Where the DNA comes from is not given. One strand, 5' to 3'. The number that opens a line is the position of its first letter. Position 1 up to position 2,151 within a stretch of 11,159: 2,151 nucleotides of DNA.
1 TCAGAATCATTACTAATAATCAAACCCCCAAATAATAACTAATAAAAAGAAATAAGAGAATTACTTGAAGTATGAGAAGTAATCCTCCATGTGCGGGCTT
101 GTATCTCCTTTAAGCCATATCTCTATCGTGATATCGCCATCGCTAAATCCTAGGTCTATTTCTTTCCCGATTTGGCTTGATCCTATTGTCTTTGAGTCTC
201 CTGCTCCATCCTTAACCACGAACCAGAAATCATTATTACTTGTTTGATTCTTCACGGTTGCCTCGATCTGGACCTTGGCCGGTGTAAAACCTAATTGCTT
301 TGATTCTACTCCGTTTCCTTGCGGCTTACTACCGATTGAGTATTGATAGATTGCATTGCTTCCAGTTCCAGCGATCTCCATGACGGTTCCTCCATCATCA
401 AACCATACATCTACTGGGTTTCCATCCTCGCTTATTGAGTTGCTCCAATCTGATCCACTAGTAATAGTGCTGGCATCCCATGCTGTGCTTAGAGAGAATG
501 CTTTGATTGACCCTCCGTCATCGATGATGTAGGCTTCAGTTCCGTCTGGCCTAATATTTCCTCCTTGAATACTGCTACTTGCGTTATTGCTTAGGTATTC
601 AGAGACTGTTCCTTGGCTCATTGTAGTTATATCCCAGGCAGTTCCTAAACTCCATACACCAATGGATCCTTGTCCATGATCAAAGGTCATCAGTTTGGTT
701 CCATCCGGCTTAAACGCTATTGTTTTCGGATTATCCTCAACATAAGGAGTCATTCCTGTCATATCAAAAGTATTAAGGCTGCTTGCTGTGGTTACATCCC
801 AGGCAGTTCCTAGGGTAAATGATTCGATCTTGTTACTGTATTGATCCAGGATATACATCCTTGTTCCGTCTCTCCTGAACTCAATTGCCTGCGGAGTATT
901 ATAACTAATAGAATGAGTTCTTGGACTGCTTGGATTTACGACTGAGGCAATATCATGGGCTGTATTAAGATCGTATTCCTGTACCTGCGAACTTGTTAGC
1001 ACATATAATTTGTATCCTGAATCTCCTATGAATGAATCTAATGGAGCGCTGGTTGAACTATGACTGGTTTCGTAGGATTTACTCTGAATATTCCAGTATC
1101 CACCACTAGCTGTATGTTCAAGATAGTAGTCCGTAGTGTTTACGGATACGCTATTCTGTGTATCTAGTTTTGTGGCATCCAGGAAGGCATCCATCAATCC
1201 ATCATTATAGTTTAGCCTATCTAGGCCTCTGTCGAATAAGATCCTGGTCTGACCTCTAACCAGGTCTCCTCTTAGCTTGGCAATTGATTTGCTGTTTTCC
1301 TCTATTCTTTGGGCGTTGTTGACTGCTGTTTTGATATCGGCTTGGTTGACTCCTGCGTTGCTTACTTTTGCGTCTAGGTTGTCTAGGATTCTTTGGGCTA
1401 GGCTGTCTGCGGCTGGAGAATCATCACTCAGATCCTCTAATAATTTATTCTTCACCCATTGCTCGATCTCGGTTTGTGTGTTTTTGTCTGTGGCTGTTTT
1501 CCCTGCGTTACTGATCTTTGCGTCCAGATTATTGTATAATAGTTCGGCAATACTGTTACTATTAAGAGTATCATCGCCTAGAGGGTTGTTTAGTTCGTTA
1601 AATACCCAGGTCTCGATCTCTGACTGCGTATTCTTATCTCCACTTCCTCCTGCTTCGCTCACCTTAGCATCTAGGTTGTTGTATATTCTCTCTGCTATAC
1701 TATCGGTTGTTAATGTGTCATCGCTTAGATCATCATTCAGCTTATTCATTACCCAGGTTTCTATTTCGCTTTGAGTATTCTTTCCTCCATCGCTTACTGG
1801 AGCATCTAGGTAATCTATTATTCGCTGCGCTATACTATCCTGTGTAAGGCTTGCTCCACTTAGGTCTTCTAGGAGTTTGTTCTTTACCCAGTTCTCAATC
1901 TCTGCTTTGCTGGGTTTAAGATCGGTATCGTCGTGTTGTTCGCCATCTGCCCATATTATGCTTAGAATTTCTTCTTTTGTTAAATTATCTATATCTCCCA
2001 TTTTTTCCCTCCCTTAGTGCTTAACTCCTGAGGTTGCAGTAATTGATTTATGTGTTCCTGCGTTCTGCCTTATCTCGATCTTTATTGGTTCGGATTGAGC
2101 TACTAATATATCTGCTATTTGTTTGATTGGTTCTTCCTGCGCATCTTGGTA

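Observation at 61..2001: Modular fibre/adhesin: helical tandem-repeat stalk plus PD40-like beta-propeller plus C-terminal beta domain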

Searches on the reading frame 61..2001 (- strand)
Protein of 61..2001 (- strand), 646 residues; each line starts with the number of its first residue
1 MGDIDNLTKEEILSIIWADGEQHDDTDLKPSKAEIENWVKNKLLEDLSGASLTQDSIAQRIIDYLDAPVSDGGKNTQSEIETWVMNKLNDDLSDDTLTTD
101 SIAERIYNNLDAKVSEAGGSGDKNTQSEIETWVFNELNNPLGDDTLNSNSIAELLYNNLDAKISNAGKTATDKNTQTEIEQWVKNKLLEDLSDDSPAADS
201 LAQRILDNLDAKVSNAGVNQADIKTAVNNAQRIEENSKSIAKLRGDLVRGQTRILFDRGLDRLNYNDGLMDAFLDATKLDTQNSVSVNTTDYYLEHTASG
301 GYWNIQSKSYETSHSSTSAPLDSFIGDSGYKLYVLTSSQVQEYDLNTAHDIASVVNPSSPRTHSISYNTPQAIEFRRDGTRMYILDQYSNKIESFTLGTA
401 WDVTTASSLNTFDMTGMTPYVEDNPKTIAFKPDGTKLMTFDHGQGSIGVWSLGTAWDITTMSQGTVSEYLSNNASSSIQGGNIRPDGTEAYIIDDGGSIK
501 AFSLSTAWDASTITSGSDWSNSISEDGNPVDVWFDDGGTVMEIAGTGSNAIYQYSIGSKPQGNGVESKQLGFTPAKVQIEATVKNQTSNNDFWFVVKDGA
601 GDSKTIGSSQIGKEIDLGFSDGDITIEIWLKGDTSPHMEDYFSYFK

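Call 3: search_protein_families(library=pfam, proteins=[window:61-2001:-], max_evalue=0.1)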
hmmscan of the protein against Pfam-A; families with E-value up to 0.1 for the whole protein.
window:61-2001:- (646 aa): 6 families
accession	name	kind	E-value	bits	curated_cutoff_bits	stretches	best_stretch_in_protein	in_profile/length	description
PF13156.12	Mrr_cat_2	-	0.0031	17.8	22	1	296-338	38-74/127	Restriction endonuclease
PF08876.17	DUF1836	-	0.006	17.1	27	0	28-59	33-64/105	Domain of unknown function (DUF1836)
PF18334.7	XRN1_D2_D3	-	0.022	14.6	21.8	0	31-81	171-221/228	Exoribonuclease Xrn1 D2/D3 domain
PF07583.16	PSCyt2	-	0.036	14.5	29.8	0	70-108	91-129/209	Protein of unknown function (DUF1549)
PF04286.17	DUF445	-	0.048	14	33.8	0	51-211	132-284/368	Protein of unknown function (DUF445)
PF05794.18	Tcp11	-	0.08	12.4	27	0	146-225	316-397/436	T-complex protein 11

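Call 4: search_protein_families(library=phrogs, proteins=[window:61-2001:-], max_evalue=0.1)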
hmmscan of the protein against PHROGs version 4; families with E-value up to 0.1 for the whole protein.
window:61-2001:- (646 aa): 3 families
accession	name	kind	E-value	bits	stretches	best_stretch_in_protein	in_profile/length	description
phrog_16443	-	unknown function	0.011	17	0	168-209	7-45/100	-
phrog_28629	-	unknown function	0.054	14.4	0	99-137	11-44/168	-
phrog_38348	-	unknown function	0.096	13.4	0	169-189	23-42/45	-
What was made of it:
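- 61..2001 (-): Complete ORF of 646 aa plus stop: the putative tail fibre / receptor-binding protein. It is the last complete gene of a minus-strand structural module (calls 3, 4).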

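Call 7: find_homologous_proteins(query=window:61-2001:-, max_evalue=0.001)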
Query window:61-2001:- (646 aa): 212 proteins with E <= 0.001 among 8000 candidates; the best 120 are listed.
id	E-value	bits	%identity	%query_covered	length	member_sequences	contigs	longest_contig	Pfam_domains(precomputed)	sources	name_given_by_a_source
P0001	0.0e+0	1430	100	100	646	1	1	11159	-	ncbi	-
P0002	6.1e-102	361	33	39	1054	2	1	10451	PF23393.3,PF14948.12,PF10282.16,PF16561.12,PF01731.27,PF19829.5,PF08450.19,PF17189.11,PF25745.2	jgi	jgi:DNA-binding beta-propeller fold protein YncE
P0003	2.4e-95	339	32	42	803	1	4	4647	PF10282.16,PF22585.4,PF01731.27,PF08450.19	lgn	-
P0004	8.4e-93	330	30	43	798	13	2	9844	PF23393.3,PF10282.16,PF16146.11,PF08450.19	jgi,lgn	jgi:6-phosphogluconolactonase (cycloisomerase 2 family)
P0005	2.5e-89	319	28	39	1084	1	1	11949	PF10282.16,PF16561.12,PF01731.27,PF08450.19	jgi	jgi:DNA-binding beta-propeller fold protein YncE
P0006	8.2e-88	314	31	46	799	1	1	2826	PF23393.3,PF22933.1,PF10282.16,PF25174.2,PF24681.2,PF11730.14,PF25171.2,PF08450.19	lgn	-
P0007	1.2e-87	313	31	39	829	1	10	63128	PF10282.16,PF19829.5,PF08450.19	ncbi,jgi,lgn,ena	jgi:sugar lactone lactonase YvrE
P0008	1.1e-83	300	31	29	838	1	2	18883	PF10282.16,PF08450.19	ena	-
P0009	1.5e-83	300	31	39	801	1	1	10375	PF10282.16,PF01731.27,PF08450.19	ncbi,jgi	jgi:sugar lactone lactonase YvrE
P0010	1.0e-82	297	32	37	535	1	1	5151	PF23393.3,PF14948.12,PF08450.19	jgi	-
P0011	3.2e-82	295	29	39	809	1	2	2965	PF23393.3,PF22933.1,PF10282.16,PF08450.19,PF00508.23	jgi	jgi:sugar lactone lactonase YvrE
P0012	2.4e-79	286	32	37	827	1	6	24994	PF10282.16,PF13162.11,PF08450.19,PF24842.2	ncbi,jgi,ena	jgi:sugar lactone lactonase YvrE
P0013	5.0e-79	285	36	36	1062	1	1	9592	PF07676.19,PF08450.19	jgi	jgi:sugar lactone lactonase YvrE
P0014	3.3e-77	279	30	37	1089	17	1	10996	PF10282.16,PF08450.19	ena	-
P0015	1.7e-76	276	33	44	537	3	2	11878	PF23393.3,PF04418.18,PF14948.12,PF10282.16,PF25174.2,PF24814.2,PF12367.14,PF24684.2,PF08450.19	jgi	jgi:DNA-binding beta-propeller fold protein YncE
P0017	2.2e-72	263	30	38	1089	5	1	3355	PF10282.16,PF08450.19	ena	-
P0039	1.1e-59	221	34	39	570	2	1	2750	PF10282.16,PF25174.2,PF25171.2,PF08450.19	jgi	jgi:DNA-binding beta-propeller fold protein YncE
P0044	9.6e-59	218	36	37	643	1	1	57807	PF10282.16,PF08450.19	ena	-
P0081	7.6e-47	179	33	37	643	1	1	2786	PF10282.16,PF24681.2,PF00659.25,PF08450.19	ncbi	-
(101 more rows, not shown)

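Call 8: search_solved_structures(query=window:61-2001:-, max_evalue=10, show_alignments=2)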
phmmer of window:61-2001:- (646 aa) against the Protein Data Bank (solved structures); distinct sequences matched with E-value up to 10: 3.
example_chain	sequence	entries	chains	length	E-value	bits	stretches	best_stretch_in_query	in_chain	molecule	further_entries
1xou_A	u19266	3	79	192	0.0031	19.5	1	100-184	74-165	EspA | Translocon EspA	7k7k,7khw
9tqb_G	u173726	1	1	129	0.45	12.4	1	181-243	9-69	Biogenesis of lysosome-related organelles complex 1 subunit 1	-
7nuv_A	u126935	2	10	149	1.4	10.7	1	88-172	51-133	Aux2pLS20 | Auxiliary relaxosome protein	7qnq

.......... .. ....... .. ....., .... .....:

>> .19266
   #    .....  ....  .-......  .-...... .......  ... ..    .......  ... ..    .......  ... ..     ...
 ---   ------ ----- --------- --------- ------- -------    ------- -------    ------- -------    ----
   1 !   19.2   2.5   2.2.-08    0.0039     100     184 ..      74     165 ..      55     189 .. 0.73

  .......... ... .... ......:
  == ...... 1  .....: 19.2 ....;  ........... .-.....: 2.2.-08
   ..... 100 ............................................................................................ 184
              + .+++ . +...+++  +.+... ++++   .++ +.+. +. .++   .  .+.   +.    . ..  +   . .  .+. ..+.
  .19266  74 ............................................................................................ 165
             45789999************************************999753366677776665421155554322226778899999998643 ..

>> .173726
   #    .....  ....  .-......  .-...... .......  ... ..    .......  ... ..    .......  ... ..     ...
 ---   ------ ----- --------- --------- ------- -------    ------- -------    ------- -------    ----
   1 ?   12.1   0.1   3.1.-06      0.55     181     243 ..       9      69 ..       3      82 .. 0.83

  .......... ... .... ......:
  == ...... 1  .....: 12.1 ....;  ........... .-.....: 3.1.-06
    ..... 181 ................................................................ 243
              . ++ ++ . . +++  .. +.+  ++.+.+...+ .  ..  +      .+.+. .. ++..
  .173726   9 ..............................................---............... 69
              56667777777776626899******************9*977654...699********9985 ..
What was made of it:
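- On phi11 Gp45-type receptor-binding protein (stem-platform-tower): No hit to 5EFV in the PDB sequence search at E<=10 (call 8).
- Tried and rejected: PDB sequence search: only a marginal EspA coiled-coil match, E 0.003 (call 8).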

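Call 10: list_cluster_members(proteins=[P0001, P0007, P0012, P0081])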
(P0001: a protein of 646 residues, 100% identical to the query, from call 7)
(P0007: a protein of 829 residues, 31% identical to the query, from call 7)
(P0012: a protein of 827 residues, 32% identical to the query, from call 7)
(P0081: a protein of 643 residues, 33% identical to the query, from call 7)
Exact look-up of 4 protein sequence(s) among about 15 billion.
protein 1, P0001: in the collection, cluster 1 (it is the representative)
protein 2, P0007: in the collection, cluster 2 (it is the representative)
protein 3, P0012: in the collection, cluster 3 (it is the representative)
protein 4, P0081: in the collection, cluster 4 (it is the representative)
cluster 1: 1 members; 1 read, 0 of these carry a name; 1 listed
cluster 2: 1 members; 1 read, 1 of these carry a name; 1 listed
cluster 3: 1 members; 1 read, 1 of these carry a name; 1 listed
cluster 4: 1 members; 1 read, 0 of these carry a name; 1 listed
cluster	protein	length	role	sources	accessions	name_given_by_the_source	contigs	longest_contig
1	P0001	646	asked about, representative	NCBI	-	-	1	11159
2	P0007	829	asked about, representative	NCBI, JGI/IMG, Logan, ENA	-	sugar lactone lactonase YvrE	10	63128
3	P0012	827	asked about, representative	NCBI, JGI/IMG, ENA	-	sugar lactone lactonase YvrE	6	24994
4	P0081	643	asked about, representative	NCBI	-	-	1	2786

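Call 11: find_encoding_contigs(protein=P0001, flank=10000, max_places=4)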
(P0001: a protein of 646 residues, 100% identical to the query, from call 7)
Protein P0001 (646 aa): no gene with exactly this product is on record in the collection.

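Call 12: find_encoding_contigs(protein=P0007, flank=10000, max_places=2)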
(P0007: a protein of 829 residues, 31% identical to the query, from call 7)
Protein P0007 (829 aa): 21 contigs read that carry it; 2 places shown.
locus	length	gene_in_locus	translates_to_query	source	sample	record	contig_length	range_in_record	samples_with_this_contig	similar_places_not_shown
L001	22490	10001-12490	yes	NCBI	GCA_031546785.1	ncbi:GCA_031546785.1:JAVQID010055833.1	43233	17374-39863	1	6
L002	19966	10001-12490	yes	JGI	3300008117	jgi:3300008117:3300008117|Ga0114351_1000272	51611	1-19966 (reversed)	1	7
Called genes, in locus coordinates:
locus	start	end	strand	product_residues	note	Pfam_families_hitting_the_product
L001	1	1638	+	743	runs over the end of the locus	-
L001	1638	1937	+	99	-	-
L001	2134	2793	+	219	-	PF00959:Phage_lysozyme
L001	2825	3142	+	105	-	-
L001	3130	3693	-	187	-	PF11753:DUF3310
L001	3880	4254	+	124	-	-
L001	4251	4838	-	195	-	PF22769:DCD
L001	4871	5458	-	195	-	-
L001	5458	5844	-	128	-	-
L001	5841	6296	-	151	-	-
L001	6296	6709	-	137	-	-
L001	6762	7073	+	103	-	-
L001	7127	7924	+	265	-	-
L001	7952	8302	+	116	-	-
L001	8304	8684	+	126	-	-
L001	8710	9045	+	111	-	-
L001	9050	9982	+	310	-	PF08450:SGL (faint)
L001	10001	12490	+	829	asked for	PF08450:SGL (faint), PF19829:DUF6310 (faint), PF10282:Lactonase (faint)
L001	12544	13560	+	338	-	PF01832:Glucosaminidase, PF08291:Peptidase_M15_3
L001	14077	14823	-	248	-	-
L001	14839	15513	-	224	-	-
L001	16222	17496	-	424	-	PF13439:Glyco_transf_4 (weak), PF00534:Glycos_transf_1, PF13692:Glyco_trans_1_4 (weak)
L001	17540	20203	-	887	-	PF09250:Prim-Pol, PF08707:PriCT_2, PF08706:D5_N, PF19263:DUF5906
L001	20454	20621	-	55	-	-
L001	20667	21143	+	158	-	-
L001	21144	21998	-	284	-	-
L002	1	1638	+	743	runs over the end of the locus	-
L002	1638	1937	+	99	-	-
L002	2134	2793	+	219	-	PF00959:Phage_lysozyme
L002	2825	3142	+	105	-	-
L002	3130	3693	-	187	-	PF11753:DUF3310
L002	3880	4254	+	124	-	-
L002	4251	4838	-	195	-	PF22769:DCD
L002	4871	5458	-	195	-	-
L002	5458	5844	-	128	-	-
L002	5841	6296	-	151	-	-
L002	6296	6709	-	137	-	-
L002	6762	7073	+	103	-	-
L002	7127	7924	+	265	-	-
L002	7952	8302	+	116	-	-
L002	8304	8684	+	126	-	-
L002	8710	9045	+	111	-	-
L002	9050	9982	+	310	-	PF08450:SGL (faint)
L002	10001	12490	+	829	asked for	PF08450:SGL (faint), PF19829:DUF6310 (faint), PF10282:Lactonase (faint)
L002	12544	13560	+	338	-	PF01832:Glucosaminidase, PF08291:Peptidase_M15_3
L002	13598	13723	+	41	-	-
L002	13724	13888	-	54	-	-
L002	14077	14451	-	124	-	-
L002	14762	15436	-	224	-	-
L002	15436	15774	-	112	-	PF13392:HNH_3 (weak)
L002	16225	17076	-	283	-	PF00534:Glycos_transf_1, PF13692:Glyco_trans_1_4 (weak)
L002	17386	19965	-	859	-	?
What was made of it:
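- In L001/L002 the homologue is next to endolysin genes (call 12).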

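Call 13: find_encoding_contigs(protein=P0044, flank=10000, max_places=2)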
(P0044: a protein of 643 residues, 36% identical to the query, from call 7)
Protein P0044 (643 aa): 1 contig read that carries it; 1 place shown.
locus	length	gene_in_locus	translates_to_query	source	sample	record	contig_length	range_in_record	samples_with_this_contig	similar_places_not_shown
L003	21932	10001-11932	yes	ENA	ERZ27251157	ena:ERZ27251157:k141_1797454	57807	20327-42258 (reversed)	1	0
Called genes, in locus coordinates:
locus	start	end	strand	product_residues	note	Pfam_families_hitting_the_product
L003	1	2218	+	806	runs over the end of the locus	-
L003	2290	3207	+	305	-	-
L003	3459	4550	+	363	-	PF25209:Phage_capsid_4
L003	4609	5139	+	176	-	PF13489:Methyltransf_23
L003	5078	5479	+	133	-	-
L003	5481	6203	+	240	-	PF24175:SU10_adaptor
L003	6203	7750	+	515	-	-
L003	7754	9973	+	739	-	-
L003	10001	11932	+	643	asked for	PF08450:SGL (faint), PF10282:Lactonase (weak)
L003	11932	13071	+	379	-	PF22494:choice_anch_I (faint), PF08450:SGL (faint)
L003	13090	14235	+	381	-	PF08450:SGL (faint)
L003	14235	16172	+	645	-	PF24299:DUF7483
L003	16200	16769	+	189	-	PF16778:Phage_tail_APC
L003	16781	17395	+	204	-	-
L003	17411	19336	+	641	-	PF24299:DUF7483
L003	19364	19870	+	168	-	PF16778:Phage_tail_APC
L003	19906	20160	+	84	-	PF19622:DUF6127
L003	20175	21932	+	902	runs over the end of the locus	-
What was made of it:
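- Metagenomic contig L003 carries an SU10 adaptor and Phage_tail_APC chaperones (call 13).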

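Call 15: search_dna_similar(query=window:61-2001:-, collection=phages, mode=protein, max_evalue=0.001, max_rows=30)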
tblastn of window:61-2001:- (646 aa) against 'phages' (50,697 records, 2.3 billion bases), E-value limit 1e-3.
Records with a match: 10; places in all: 42; records where one place covers at least 80% of the query: 0.
Best place of each record, by identity: <60% 10.
By first word of the organism name: Roseobacter 4; Lentibacter 2; Synechococcus 2; Caudoviricetes 1; uncultured 1.
By host as written in the record: Rhodobacteraceae bacterium FZCC0023 3; Lentibacter sp. SH36 2; - 2; Synechococcus sp. WH7803 2; Rhodobacteraceae bacterium FZCC0089 1.
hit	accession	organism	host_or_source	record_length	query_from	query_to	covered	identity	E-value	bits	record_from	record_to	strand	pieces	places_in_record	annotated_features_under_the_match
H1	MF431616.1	Lentibacter phage vB_LenP_ICBM2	Lentibacter sp. SH36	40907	324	606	44%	29.9%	2e-18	96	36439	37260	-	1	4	hypothetical protein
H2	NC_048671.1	Lentibacter phage vB_LenP_ICBM2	Lentibacter sp. SH36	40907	324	606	44%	29.9%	2e-18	96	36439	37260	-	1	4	hypothetical protein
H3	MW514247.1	Roseobacter phage CRP-13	Rhodobacteraceae bacterium FZCC0023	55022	329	562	36%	32.1%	4e-18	95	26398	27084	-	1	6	hypothetical protein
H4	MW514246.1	Roseobacter phage CRP-9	Rhodobacteraceae bacterium FZCC0023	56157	329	554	35%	31.2%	5e-18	95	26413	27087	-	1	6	hypothetical protein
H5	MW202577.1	Caudoviricetes sp.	Manatee Spring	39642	329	565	37%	29.5%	3e-13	80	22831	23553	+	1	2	putative isomerase ybhE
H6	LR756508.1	uncultured phage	metagenomic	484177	329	557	35%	29.1%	6e-11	72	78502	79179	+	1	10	record has no annotation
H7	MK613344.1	Roseobacter phage CRP-2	Rhodobacteraceae bacterium FZCC0023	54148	327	514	29%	33.5%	1e-10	71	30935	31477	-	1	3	hypothetical protein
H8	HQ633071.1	Synechococcus phage S-SKS1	Synechococcus sp. WH7803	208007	371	558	29%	31.5%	2e-15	86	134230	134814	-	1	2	none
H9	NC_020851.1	Synechococcus phage S-SKS1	Synechococcus sp. WH7803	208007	371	558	29%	31.5%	2e-15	86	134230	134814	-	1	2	none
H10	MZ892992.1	Roseobacter phage CRP-738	Rhodobacteraceae bacterium FZCC0089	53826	320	506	29%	30.7%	2e-13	80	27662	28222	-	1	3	hypothetical protein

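Call 16: get_annotated_region(hit=H1, flank=7000)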
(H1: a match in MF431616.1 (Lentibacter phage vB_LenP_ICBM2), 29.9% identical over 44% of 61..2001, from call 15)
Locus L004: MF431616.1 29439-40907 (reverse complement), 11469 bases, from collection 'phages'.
description: Lentibacter phage vB_LenP_ICBM2, complete genome.
organism: Lentibacter phage vB_LenP_ICBM2 (NCBI taxid 2847823)
taxonomy: Viruses; Duplodnaviria; Heunggongvirae; Uroviricota; Caudoviricetes; Zobellviridae; Cobavirinae; Veravirus; Veravirus septentrionalis
host: Lentibacter sp. SH36; source: seawater, algal bloom, North Sea; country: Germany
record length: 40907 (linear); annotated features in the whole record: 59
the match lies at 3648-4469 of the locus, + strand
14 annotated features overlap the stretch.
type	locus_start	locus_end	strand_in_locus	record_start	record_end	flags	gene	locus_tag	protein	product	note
repeat_region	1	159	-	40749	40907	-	-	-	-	-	direct terminal repeat; vB_LenP_ICBM2_DTR2; identical with vB_LenP_ICBM2_DTR1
CDS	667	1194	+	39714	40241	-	-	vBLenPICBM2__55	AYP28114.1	hypothetical protein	-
CDS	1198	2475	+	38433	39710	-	-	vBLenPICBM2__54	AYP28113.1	tail protein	-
CDS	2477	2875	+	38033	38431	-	-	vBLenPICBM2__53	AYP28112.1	hypothetical protein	-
CDS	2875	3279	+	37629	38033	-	-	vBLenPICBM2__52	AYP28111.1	tail assembly chaperone protein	-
CDS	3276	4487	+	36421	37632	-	-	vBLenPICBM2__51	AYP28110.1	hypothetical protein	-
CDS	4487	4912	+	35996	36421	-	-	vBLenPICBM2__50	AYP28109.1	tail assembly chaperone protein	-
CDS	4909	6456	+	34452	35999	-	-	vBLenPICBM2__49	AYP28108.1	hypothetical protein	-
CDS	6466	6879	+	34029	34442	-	-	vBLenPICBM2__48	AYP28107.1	tail assembly chaperone protein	-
CDS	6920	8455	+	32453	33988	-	-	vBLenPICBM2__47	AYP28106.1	terminase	-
CDS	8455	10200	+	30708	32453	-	-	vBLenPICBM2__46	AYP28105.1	portal protein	portal protein (head-tail connector)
CDS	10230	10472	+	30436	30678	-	-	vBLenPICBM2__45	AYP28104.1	hypothetical protein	-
CDS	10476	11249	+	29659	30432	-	-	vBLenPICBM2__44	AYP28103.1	virion scaffolding protein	-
CDS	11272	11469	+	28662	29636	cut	-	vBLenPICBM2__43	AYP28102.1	major capsid protein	-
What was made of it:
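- The homologues checked are in phage tail-fibre modules, next to tail assembly chaperones (calls 13, 16).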
